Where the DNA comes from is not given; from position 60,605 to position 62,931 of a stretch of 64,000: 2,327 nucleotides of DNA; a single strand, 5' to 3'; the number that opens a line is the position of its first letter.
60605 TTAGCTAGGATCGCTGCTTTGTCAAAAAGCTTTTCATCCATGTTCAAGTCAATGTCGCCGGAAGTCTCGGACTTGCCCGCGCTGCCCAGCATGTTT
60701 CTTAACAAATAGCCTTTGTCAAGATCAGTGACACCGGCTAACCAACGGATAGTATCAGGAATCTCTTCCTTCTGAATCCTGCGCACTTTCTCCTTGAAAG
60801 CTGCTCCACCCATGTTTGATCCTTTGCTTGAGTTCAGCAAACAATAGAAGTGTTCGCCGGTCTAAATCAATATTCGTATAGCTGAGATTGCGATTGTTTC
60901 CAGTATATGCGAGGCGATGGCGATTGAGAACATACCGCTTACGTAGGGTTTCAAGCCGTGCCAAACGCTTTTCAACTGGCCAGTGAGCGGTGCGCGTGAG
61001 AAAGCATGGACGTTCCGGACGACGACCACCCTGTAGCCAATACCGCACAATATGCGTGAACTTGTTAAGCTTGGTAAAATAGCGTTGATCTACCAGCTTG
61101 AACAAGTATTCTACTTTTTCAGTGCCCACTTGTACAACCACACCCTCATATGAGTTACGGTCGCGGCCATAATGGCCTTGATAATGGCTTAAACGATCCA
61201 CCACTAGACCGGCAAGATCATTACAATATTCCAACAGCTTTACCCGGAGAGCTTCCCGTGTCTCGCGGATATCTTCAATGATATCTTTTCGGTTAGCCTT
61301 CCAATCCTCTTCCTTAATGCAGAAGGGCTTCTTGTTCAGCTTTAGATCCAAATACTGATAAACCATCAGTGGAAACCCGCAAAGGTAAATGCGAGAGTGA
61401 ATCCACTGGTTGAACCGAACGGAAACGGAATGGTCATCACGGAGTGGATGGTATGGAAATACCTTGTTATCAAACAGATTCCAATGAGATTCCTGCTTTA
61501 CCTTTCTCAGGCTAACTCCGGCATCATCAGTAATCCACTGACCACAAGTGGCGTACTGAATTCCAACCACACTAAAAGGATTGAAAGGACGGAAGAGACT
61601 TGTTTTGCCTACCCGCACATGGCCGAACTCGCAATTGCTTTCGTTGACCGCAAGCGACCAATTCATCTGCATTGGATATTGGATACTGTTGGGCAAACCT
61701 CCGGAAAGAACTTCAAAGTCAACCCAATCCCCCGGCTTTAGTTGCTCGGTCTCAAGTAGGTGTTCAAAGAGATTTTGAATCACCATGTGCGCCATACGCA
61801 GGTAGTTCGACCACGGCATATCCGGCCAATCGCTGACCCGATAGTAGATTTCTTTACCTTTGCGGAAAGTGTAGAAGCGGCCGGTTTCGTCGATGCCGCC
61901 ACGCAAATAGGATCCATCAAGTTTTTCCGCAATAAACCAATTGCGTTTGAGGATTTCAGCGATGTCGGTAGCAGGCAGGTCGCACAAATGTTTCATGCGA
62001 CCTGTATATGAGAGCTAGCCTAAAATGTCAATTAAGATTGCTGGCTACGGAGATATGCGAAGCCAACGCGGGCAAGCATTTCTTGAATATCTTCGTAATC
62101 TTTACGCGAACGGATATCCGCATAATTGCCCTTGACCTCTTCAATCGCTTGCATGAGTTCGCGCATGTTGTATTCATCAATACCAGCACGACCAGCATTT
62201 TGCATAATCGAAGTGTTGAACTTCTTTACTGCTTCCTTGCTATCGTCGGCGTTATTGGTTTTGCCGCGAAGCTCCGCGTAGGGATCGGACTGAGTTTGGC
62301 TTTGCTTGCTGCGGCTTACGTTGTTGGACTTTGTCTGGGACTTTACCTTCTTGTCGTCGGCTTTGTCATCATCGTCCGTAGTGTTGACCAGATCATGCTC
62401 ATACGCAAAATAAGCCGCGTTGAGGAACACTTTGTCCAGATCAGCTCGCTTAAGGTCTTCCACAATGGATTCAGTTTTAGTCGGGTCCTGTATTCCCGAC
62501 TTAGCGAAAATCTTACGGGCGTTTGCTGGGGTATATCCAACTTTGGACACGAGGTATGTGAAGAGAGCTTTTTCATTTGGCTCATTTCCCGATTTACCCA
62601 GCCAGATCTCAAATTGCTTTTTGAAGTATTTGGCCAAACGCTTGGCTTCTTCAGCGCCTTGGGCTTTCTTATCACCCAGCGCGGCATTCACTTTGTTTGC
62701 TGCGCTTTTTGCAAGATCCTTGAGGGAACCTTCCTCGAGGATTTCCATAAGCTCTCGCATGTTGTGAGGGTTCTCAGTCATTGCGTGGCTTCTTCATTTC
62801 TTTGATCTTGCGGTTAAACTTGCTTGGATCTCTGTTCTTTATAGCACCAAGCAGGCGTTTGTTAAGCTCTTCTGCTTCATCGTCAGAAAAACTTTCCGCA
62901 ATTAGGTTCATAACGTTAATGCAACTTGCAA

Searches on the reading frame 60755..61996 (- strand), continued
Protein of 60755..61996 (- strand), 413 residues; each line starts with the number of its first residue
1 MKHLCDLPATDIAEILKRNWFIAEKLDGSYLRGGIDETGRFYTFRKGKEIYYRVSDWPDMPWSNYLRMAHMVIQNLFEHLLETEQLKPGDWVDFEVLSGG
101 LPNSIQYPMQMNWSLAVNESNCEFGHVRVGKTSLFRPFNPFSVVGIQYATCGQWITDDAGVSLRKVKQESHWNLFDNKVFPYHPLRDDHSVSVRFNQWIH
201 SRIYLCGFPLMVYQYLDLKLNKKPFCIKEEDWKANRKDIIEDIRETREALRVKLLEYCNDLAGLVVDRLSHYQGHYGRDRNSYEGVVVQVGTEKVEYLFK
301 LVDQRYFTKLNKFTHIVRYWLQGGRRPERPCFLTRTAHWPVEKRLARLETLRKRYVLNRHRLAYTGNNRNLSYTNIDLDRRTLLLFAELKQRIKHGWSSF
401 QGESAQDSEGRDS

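Call 66: search_protein_families(library=pfam, proteins=[P0183, P0185, P0188, P0192, P0205, P0217, P0219, P0221, P0222, P0227], max_evalue=0.01)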
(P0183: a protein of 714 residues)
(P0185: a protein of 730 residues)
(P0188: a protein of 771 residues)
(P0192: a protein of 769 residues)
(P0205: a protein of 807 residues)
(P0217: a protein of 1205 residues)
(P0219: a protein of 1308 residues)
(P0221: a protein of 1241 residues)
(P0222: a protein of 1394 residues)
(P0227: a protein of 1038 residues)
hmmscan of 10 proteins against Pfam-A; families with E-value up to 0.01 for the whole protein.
P0183 (714 aa): 1 family
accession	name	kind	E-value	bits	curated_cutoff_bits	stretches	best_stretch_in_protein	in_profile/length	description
PF19782.4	DUF6267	-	0.0053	16.6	27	0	209-312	273-376/376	Family of unknown function (DUF6267)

P0185 (730 aa): 1 family
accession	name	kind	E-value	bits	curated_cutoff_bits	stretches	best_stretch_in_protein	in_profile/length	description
PF09414.15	RNA_ligase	-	3.6e-06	27.7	27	1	30-175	2-140/171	RNA ligase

P0188 (771 aa): 1 family
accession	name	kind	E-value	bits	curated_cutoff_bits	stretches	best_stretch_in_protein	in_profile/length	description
PF09414.15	RNA_ligase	-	0.0011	19.6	27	0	36-130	3-87/171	RNA ligase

P0192 (769 aa): 1 family
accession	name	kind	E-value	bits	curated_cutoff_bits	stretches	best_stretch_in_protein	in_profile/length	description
PF09414.15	RNA_ligase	-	0.00044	20.9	27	0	31-61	2-32/171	RNA ligase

P0205 (807 aa): 0 families

P0217 (1205 aa): 0 families

P0219 (1308 aa): 0 families

P0221 (1241 aa): 0 families

P0222 (1394 aa): 2 families
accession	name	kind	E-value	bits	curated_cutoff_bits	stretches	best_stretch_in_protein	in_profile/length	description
PF00293.34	NUDIX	-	3.7e-13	50.1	21.1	1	614-724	5-124/134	NUDIX domain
PF13475.11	DUF4116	-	1.7e-06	27.9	24.9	0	1294-1309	6-21/49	Domain of unknown function (DUF4116)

P0227 (1038 aa): 0 families

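Call 72: get_annotated_region(hit=H3, flank=1500)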
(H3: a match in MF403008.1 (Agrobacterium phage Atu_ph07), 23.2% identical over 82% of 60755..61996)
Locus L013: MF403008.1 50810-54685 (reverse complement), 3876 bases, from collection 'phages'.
description: Agrobacterium phage Atu_ph07, complete genome.
organism: Agrobacterium phage Atu_ph07 (NCBI taxid 2024264)
taxonomy: Viruses; Duplodnaviria; Heunggongvirae; Uroviricota; Caudoviricetes; Polybotosvirus; Polybotosvirus Atuph07
host: Agrobacterium tumefaciens C58; source: -; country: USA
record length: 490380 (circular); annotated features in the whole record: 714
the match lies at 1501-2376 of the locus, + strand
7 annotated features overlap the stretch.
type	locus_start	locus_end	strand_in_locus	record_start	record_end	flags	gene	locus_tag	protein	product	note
CDS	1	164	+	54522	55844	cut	-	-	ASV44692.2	DNA primase/helicase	-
CDS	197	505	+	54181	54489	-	-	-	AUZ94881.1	hypothetical protein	-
CDS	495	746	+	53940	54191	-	-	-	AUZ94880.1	hypothetical protein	-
CDS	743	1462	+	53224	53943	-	-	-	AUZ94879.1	hypothetical protein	-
CDS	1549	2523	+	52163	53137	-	-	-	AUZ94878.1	hypothetical protein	-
CDS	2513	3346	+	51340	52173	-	-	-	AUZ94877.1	hypothetical protein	-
CDS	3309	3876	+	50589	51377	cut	-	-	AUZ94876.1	hypothetical protein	-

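Call 83: find_encoding_contigs(protein=P0183, flank=8000, max_places=1)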
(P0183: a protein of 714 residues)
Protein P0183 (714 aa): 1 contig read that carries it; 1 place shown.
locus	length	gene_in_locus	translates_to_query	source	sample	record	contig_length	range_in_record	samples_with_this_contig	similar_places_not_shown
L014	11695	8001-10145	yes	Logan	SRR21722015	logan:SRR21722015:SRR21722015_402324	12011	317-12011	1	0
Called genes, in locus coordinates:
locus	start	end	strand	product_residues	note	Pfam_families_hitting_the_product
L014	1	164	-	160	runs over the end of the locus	?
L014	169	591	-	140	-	-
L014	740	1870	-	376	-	PF24308:DUF7487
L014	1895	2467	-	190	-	-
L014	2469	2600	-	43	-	-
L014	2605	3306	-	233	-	-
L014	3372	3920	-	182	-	-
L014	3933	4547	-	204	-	-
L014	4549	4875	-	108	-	-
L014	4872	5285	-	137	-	-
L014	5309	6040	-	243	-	-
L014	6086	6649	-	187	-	PF01467:CTP_transf_like (weak)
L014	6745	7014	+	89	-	-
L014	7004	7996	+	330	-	-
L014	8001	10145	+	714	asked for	-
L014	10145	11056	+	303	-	-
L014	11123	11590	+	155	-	-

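Call 84: find_encoding_contigs(protein=P0188, flank=8000, max_places=1)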
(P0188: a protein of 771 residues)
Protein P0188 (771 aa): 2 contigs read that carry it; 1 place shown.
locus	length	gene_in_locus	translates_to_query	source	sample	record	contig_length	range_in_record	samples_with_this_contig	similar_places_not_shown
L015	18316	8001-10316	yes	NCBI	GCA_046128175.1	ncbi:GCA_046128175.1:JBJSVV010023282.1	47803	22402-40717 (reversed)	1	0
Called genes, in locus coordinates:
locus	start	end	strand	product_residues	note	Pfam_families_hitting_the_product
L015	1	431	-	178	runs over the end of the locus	PF04290:DctQ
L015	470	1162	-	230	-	PF00215:OMPdecase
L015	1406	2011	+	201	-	PF00583:Acetyltransf_1, PF13508:Acetyltransf_7 (weak)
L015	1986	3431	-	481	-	PF04055:Radical_SAM, PF13353:Fer4_12 (weak)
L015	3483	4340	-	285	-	PF00656:Peptidase_C14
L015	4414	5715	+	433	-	PF14312:FG-GAP_2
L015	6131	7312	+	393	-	PF25371:DUF7884, PF02353:CMAS, PF05175:MTS (weak), PF13489:Methyltransf_23, PF13847:Methyltransf_31, PF08241:Methyltransf_11, PF08242:Methyltransf_12, PF13649:Methyltransf_25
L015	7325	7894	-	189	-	PF00188:CAP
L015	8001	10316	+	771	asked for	-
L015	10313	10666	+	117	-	-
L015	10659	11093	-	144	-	-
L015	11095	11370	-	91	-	-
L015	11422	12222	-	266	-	-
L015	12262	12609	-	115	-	-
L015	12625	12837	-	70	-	-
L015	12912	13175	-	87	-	PF00462:Glutaredoxin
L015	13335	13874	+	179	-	PF00578:AhpC-TSA, PF08534:Redoxin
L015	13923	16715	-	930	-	PF01079:Hint (weak), PF05203:Hom_end_hint (weak), PF07591:PT-HINT, PF14890:Intein_splicing, PF21995:RNR-II_ins_dom, PF02867:Ribonuc_red_lgC (faint)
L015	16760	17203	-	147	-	-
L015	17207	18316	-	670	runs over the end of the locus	PF18454:Mtd_N, PF12708:Pect-lyase_RHGA_epim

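Call 86: search_protein_families(library=ncbifam, proteins=[window:60755-61996:-, L014:10145-11056:+, P0183], max_evalue=0.1)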
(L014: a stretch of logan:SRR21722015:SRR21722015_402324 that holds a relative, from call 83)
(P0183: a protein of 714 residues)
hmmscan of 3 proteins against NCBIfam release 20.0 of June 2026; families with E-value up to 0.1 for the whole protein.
window:60755-61996:- (413 aa): 0 families

L014:10145-11056:+ (303 aa): 0 families

P0183 (714 aa): 0 families

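Call 87: search_protein_families(library=padloc, proteins=[window:60755-61996:-, L014:10145-11056:+, P0183], max_evalue=0.1)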
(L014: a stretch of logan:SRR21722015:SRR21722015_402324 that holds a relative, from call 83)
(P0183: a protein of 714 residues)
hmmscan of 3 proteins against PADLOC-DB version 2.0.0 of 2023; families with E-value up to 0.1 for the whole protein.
window:60755-61996:- (413 aa): 0 families

L014:10145-11056:+ (303 aa): 1 family
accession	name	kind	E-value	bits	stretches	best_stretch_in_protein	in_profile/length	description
PDLC03454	REase_II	-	0.014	12.8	1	55-114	95-152/220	Type II restriction enzyme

P0183 (714 aa): 0 families

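Call 88: search_protein_families(library=pfam, proteins=[L014:10145-11056:+, L010:7809-8597:+, L014:7004-7996:+, L010:5243-5962:+], max_evalue=0.1)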
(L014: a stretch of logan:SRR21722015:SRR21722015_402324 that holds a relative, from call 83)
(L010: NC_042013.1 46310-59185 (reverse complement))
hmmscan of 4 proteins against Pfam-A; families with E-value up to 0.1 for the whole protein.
L014:10145-11056:+ (303 aa): 0 families

L010:7809-8597:+ (262 aa): 2 families
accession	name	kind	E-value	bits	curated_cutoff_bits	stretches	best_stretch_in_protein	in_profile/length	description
PF01250.22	Ribosomal_S6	-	0.025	15.2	27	1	209-243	2-36/90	Ribosomal protein S6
PF13411.12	MerR_1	-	0.052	14.1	21.6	0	17-50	22-52/69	MerR HTH family regulatory protein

L014:7004-7996:+ (330 aa): 1 family
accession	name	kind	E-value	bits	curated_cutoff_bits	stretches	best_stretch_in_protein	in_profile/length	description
PF10776.14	DUF2600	-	0.029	13.7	25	1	118-205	230-315/328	Protein of unknown function (DUF2600)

L010:5243-5962:+ (239 aa): 2 families
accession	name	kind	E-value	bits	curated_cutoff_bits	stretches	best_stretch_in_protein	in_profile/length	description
PF18798.6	LPD3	-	0.0038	17.8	27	0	43-112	7-70/114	Large polyvalent protein-associated domain 3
PF04455.17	Saccharop_dh_N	-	0.044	14.7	23.5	0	98-130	17-49/100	LOR/SDH bifunctional enzyme conserved region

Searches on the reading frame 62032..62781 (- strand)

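Call 3: search_protein_families(library=pfam, proteins=[window:62032-62781:-], max_evalue=1)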
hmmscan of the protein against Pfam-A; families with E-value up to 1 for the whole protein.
window:62032-62781:- (249 aa): 1 family
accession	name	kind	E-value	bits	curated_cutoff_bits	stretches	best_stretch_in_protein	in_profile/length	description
PF20201.3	DUF6563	-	0.006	16.7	27.1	1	154-239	100-187/191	Family of unknown function (DUF6563)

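Call 4: search_protein_families(library=phrogs, proteins=[window:62032-62781:-], max_evalue=0.01)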
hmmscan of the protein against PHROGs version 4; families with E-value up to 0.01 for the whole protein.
window:62032-62781:- (249 aa): 0 families

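Call 86: search_protein_families(library=ncbifam, proteins=[window:62032-62781:-], max_evalue=0.1)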
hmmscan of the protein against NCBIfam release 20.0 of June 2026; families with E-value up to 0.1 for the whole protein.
window:62032-62781:- (249 aa): 1 family
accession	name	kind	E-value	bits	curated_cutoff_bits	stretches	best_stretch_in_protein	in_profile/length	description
TIGR03363.1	VI_chp_8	equivalog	0.038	13.6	160.85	1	128-221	154-247/353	type VI secretion system protein TssA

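Call 87: search_protein_families(library=padloc, proteins=[window:62032-62781:-], max_evalue=0.1)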
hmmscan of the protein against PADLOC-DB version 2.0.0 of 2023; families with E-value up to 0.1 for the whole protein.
window:62032-62781:- (249 aa): 1 family
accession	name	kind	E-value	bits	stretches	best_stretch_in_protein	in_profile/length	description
PDLC01503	Csm2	-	0.00077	17.8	1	181-236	40-84/116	CAS-III-D; effector_SS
